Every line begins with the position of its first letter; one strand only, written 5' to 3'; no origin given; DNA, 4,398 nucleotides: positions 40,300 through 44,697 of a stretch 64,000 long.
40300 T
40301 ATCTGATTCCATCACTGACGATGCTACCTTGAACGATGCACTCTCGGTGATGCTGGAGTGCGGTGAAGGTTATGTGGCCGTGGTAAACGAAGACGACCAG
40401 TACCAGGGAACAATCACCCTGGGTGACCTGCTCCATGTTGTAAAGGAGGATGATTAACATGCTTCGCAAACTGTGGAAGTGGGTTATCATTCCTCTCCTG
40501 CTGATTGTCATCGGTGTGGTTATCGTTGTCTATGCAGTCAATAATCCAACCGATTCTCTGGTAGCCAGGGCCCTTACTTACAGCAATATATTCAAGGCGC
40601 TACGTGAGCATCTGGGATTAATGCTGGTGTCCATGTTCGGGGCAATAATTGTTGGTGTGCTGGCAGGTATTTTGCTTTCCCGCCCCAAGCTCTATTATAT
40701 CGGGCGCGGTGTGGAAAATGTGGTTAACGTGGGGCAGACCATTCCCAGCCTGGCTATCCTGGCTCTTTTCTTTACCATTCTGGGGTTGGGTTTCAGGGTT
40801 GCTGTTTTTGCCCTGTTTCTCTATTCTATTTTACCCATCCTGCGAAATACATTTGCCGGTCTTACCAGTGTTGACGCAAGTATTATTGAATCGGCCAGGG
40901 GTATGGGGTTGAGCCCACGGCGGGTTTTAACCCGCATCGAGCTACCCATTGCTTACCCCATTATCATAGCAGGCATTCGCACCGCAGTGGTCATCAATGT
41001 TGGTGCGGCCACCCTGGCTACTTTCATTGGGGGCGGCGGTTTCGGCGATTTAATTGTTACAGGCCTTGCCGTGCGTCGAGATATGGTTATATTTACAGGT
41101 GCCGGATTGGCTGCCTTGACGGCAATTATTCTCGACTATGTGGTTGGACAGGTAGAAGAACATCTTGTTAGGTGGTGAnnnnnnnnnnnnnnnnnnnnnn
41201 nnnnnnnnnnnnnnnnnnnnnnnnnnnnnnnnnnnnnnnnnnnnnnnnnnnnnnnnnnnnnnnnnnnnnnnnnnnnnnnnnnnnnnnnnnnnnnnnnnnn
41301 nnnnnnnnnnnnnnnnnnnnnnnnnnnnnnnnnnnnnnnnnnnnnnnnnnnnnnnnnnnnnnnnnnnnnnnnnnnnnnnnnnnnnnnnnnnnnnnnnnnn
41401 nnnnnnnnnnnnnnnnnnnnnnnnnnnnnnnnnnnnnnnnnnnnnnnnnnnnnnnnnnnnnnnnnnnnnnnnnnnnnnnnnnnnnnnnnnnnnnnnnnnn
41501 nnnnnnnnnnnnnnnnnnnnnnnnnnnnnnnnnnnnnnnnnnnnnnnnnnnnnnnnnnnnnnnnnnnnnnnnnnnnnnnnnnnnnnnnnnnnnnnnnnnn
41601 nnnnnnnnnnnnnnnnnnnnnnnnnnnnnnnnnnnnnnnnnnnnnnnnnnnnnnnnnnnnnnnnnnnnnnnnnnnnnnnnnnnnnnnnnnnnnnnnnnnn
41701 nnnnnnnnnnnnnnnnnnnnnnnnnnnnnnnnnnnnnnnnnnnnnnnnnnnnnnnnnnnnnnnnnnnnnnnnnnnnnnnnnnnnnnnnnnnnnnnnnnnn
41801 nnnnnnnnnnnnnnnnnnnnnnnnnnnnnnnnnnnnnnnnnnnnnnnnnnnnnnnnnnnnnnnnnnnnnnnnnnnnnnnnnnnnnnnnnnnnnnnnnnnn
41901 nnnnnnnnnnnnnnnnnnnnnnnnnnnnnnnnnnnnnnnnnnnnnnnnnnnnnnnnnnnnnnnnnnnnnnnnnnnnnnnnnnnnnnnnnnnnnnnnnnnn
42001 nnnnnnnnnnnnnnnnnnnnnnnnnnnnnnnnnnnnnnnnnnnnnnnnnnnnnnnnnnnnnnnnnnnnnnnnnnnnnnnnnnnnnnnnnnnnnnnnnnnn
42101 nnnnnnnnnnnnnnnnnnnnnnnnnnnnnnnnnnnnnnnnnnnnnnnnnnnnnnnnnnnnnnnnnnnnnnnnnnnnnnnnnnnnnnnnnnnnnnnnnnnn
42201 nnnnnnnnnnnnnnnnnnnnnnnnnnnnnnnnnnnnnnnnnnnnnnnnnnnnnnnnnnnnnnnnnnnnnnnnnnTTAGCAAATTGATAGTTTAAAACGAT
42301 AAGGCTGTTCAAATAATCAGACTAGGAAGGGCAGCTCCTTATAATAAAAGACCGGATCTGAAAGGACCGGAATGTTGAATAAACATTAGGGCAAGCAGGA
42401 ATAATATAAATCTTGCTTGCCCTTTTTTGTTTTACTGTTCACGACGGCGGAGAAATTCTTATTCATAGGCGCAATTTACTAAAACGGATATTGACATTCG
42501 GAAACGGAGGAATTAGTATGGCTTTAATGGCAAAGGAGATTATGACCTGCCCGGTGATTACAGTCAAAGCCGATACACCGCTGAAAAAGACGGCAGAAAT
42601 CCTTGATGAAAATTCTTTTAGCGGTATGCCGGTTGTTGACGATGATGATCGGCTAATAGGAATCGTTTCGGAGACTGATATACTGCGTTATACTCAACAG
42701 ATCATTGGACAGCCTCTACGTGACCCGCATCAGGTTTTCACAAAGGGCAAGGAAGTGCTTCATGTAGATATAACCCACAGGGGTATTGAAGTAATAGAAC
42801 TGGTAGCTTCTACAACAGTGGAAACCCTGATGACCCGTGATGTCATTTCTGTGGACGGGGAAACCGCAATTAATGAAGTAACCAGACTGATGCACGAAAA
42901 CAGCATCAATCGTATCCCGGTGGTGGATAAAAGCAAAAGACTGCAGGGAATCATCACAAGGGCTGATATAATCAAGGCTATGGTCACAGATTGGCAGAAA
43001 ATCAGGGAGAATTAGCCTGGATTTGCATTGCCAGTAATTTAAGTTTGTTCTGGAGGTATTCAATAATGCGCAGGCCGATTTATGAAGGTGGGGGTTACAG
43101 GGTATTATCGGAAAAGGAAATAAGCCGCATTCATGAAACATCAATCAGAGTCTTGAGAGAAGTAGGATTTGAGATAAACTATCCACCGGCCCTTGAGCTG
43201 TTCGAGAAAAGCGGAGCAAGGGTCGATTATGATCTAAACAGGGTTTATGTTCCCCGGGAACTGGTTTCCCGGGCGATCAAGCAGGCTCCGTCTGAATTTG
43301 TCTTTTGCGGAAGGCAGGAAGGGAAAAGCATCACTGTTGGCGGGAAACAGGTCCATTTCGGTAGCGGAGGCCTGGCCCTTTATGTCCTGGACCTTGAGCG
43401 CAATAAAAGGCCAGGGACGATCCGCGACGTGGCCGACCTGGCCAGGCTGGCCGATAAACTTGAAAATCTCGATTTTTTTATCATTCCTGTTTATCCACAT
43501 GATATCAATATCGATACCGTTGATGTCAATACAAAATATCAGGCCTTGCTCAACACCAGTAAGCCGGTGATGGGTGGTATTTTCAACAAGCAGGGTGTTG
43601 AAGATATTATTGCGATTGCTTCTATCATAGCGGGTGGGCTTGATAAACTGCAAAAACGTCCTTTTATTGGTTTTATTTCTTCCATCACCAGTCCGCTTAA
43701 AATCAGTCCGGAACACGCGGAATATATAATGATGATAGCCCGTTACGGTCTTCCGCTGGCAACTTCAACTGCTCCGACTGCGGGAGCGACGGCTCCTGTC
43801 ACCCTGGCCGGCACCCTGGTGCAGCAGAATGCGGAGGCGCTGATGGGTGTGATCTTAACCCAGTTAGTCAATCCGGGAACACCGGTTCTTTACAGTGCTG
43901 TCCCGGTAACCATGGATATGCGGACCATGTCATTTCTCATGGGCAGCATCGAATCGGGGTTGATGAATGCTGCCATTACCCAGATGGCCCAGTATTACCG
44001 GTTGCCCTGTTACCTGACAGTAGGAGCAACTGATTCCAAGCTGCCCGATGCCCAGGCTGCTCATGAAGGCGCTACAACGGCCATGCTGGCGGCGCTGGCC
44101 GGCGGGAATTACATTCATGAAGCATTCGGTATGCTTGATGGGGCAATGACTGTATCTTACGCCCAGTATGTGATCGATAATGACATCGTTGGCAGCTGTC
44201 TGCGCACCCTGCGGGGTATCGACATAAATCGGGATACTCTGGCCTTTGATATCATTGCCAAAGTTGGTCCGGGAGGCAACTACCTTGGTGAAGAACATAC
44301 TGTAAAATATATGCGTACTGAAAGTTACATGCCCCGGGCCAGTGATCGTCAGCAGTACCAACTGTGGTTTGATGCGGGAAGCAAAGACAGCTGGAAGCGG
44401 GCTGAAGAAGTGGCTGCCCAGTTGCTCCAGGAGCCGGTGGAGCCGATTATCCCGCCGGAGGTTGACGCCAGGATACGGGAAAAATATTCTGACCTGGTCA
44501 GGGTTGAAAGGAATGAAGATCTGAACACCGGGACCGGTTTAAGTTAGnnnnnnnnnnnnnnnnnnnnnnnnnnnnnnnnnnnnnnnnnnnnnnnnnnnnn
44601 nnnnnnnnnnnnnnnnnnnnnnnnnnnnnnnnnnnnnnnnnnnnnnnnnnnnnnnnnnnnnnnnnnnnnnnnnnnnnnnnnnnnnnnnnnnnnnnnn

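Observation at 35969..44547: Island coupling a betaine-type ABC importer to corrinoid-dependent MttB-family methyltransferases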

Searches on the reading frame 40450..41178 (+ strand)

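Call 4: search_protein_families(library=pfam, proteins=[window:40450-41178:+])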
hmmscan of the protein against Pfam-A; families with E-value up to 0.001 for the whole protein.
window:40450-41178:+ (242 aa): 1 family
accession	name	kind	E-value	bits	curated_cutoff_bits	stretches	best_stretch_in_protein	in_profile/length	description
PF00528.27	BPD_transp_1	-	2.7e-21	76.6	26.4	1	67-228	3-167/184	Binding-protein-dependent transport system inner membrane component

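Call 17: search_protein_families(library=ncbifam, proteins=[window:40450-41178:+])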
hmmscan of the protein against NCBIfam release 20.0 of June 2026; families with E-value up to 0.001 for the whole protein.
window:40450-41178:+ (242 aa): 18 families
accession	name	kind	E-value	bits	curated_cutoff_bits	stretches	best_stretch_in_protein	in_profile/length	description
TIGR03416.1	ABC_choXWV_perm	equivalog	6e-20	71.8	363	1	2-231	36-266/267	choline ABC transporter permease subunit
NF008196.0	PRK10952.1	equivalog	1.9e-19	69.7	439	1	54-233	149-326/356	glycine betaine/L-proline ABC transporter permease ProW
NF040733.1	ABC_perm_U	equivalog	8.5e-15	54.9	295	1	38-242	45-248/251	ABC transporter permease subunit SaoP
TIGR01183.1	ntrB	equivalog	2.5e-10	40.4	209.05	1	61-202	29-169/202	nitrate ABC transporter permease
NF007545.0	PRK10160.1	equivalog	6.9e-09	35.5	342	1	46-242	75-270/275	taurine ABC transporter permease TauC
NF008470.0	PRK11365.1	equivalog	1.3e-08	34.6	347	1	66-242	81-252/263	aliphatic sulfonate ABC transporter permease SsuC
NF007047.0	PRK09500.1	equivalog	5e-08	32.9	326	1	3-199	4-212/257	spermidine/putrescine ABC transporter permease PotC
NF011624.0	PRK15050.1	equivalog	1.3e-06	27.7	247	1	130-201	176-247/297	2-aminoethylphosphonate ABC transporter permease subunit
NF008049.0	PRK10782.1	subfamily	4.3e-06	26.6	212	1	47-202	9-176/217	methionine ABC transporter permease MetI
TIGR03226.1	PhnU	equivalog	6.7e-06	25.8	283.45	1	130-203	194-267/311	2-aminoethylphosphonate ABC transporter permease subunit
TIGR02141.1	modB_ABC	equivalog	7e-06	25.8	182.6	1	103-195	68-160/208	molybdate ABC transporter permease subunit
NF040839.1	tungstate_WtpB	equivalog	9.2e-06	25.5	340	1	16-177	12-187/251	tungstate ABC transporter permease WtpB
TIGR01097.1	PhnE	equivalog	1.1e-05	25.1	216.7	1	42-234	51-246/252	phosphonate ABC transporter, permease protein PhnE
TIGR01581.1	Mo_ABC_porter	hypoth_equivalog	4e-05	23.2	210.3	1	119-185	107-173/225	ABC transporter permease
NF007044.0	PRK09497.1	equivalog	9.9e-05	21.9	348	1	117-229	151-261/285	spermidine/putrescine ABC transporter permease PotB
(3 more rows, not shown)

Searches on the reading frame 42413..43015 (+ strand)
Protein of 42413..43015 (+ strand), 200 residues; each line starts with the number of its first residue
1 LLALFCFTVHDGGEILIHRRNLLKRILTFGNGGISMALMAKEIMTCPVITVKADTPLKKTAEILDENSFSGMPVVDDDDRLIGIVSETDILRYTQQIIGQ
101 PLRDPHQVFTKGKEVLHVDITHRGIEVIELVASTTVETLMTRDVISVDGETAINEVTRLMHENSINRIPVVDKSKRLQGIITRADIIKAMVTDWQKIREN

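Call 4: search_protein_families(library=pfam, proteins=[window:42413-43015:+])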
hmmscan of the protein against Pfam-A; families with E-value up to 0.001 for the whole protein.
window:42413-43015:+ (200 aa): 1 family
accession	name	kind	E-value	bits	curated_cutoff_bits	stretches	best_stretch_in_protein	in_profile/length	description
PF00571.33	CBS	-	1.1e-33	115.8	24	2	40-93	1-54/57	CBS domain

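Call 17: search_protein_families(library=ncbifam, proteins=[window:42413-43015:+])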
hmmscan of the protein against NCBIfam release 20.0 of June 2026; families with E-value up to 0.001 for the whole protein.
window:42413-43015:+ (200 aa): 31 families (the best 25 are shown)
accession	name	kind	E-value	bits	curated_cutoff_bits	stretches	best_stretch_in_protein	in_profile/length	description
NF011447.0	PRK14869.2-3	equivalog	1.1e-16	60.5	522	2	35-96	65-126/540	putative manganese-dependent inorganic diphosphatase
TIGR01302.1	IMP_dehydrog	equivalog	1.8e-15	56.8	481.5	2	120-189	130-199/450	IMP dehydrogenase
NF011448.0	PRK14869.2-4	equivalog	3e-15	55.5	562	2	133-190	73-130/563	putative manganese-dependent inorganic diphosphatase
TIGR00400.1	mgtE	equivalog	5.1e-15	55.2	232.75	2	134-190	195-251/450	magnesium transporter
NF053603.1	HhpR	exception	4e-14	52.5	520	1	50-192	139-280/282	CBS domain-containing high hydrostatic pressure regulator HhpR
NF011442.0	PRK14869.1-4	equivalog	9.3e-14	50.7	400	2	133-193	69-129/543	putative manganese-dependent inorganic diphosphatase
TIGR01186.1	proV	subfamily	9.5e-14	51.3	326.6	2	133-191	301-358/363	betaine/proline/choline family ABC transporter ATP-binding protein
NF011443.0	PRK14869.1-5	equivalog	1e-13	50.6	335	2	128-195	61-130/546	putative manganese-dependent inorganic diphosphatase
NF041552.1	TF_PrdR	equivalog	1.6e-13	49.9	795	2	134-192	6-64/577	sigma-54 dependent transcriptional regulator PrdR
NF011449.0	PRK14869.2-5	equivalog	6.2e-13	48.6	411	1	133-191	66-125/451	putative manganese-dependent inorganic diphosphatase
NF011441.0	PRK14869.1-3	equivalog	6.9e-13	48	753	2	134-195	68-129/548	putative manganese-dependent inorganic diphosphatase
NF011440.0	PRK14869.1-2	equivalog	2.1e-12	46.5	746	2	133-193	66-126/541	putative manganese-dependent inorganic diphosphatase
NF041630.1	CBS_CbpB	equivalog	2.5e-12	46.9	125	2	129-191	76-136/143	cyclic-di-AMP-binding protein CbpB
NF005869.0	PRK07807.1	equivalog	1.1e-11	44.5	549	2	130-191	144-205/479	GuaB1 family IMP dehydrogenase-related protein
NF038279.1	TF_CBS_SpxR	exception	2.1e-11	43.2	600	1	127-192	242-307/427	CBS-HotDog domain-containing transcription factor SpxR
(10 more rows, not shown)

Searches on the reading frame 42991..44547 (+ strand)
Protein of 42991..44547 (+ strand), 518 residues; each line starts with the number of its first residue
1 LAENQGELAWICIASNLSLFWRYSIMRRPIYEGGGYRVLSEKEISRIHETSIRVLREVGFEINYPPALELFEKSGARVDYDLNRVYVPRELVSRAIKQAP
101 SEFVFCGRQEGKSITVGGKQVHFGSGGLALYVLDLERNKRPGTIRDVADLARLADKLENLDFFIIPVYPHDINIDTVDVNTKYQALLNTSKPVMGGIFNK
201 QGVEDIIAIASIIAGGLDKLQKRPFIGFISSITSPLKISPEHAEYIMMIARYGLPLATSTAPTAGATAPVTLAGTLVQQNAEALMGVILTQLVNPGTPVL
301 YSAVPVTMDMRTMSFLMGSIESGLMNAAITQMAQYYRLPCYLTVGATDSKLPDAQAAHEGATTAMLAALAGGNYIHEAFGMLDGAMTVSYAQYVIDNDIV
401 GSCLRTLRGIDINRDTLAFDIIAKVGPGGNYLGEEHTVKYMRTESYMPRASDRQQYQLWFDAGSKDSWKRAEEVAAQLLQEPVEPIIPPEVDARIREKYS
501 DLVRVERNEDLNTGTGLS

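Call 4: search_protein_families(library=pfam, proteins=[window:42991-44547:+])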
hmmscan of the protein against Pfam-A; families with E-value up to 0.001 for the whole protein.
window:42991-44547:+ (518 aa): 1 family
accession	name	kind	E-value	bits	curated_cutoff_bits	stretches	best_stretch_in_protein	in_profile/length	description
PF06253.16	MTTB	-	5.5e-119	397.9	25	1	35-497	30-490/500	Trimethylamine methyltransferase (MTTB)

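Call 15: search_solved_structures(query=window:43066-44547:+, max_evalue=0.001)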
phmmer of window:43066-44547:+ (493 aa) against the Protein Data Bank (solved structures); distinct sequences matched with E-value up to 0.001: 5.
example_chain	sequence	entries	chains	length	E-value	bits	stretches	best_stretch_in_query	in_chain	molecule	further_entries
2qne_A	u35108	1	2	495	8.2e-91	308.2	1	11-471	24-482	Putative methyltransferase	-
9yce_A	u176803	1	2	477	8.5e-91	308.2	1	11-471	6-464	Glycine betaine methyltransferase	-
7xcl_A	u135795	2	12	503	1.6e-76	261.1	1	13-461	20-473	Trimethylamine methyltransferase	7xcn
7xcm_A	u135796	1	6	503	1.9e-76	260.8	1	13-461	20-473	Trimethylamine methyltransferase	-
4yyc_A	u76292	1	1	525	1.1e-62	215.5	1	11-472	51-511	Putative trimethylamine methyltransferase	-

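Call 17: search_protein_families(library=ncbifam, proteins=[window:43066-44547:+])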
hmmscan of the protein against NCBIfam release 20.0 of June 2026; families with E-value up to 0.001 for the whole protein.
window:43066-44547:+ (493 aa): 1 family
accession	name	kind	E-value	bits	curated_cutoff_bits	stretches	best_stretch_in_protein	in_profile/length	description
TIGR02369.2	trimeth_pyl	equivalog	8.5e-136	453.2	525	1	12-472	4-463/469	[trimethylamine--corrinoid protein] Co-methyltransferase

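Call 45: search_solved_structures(query=window:43066-44547:+, max_evalue=1e-50, show_alignments=3)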
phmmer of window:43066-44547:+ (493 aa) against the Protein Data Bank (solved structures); distinct sequences matched with E-value up to 1e-50: 5.
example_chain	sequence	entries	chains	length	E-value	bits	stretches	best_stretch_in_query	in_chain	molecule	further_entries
2qne_A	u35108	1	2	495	8.2e-91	308.2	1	11-471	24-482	Putative methyltransferase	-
9yce_A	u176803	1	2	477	8.5e-91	308.2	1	11-471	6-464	Glycine betaine methyltransferase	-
7xcl_A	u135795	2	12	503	1.6e-76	261.1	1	13-461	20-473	Trimethylamine methyltransferase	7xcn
7xcm_A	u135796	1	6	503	1.9e-76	260.8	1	13-461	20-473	Trimethylamine methyltransferase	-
4yyc_A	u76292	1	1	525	1.1e-62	215.5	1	11-472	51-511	Putative trimethylamine methyltransferase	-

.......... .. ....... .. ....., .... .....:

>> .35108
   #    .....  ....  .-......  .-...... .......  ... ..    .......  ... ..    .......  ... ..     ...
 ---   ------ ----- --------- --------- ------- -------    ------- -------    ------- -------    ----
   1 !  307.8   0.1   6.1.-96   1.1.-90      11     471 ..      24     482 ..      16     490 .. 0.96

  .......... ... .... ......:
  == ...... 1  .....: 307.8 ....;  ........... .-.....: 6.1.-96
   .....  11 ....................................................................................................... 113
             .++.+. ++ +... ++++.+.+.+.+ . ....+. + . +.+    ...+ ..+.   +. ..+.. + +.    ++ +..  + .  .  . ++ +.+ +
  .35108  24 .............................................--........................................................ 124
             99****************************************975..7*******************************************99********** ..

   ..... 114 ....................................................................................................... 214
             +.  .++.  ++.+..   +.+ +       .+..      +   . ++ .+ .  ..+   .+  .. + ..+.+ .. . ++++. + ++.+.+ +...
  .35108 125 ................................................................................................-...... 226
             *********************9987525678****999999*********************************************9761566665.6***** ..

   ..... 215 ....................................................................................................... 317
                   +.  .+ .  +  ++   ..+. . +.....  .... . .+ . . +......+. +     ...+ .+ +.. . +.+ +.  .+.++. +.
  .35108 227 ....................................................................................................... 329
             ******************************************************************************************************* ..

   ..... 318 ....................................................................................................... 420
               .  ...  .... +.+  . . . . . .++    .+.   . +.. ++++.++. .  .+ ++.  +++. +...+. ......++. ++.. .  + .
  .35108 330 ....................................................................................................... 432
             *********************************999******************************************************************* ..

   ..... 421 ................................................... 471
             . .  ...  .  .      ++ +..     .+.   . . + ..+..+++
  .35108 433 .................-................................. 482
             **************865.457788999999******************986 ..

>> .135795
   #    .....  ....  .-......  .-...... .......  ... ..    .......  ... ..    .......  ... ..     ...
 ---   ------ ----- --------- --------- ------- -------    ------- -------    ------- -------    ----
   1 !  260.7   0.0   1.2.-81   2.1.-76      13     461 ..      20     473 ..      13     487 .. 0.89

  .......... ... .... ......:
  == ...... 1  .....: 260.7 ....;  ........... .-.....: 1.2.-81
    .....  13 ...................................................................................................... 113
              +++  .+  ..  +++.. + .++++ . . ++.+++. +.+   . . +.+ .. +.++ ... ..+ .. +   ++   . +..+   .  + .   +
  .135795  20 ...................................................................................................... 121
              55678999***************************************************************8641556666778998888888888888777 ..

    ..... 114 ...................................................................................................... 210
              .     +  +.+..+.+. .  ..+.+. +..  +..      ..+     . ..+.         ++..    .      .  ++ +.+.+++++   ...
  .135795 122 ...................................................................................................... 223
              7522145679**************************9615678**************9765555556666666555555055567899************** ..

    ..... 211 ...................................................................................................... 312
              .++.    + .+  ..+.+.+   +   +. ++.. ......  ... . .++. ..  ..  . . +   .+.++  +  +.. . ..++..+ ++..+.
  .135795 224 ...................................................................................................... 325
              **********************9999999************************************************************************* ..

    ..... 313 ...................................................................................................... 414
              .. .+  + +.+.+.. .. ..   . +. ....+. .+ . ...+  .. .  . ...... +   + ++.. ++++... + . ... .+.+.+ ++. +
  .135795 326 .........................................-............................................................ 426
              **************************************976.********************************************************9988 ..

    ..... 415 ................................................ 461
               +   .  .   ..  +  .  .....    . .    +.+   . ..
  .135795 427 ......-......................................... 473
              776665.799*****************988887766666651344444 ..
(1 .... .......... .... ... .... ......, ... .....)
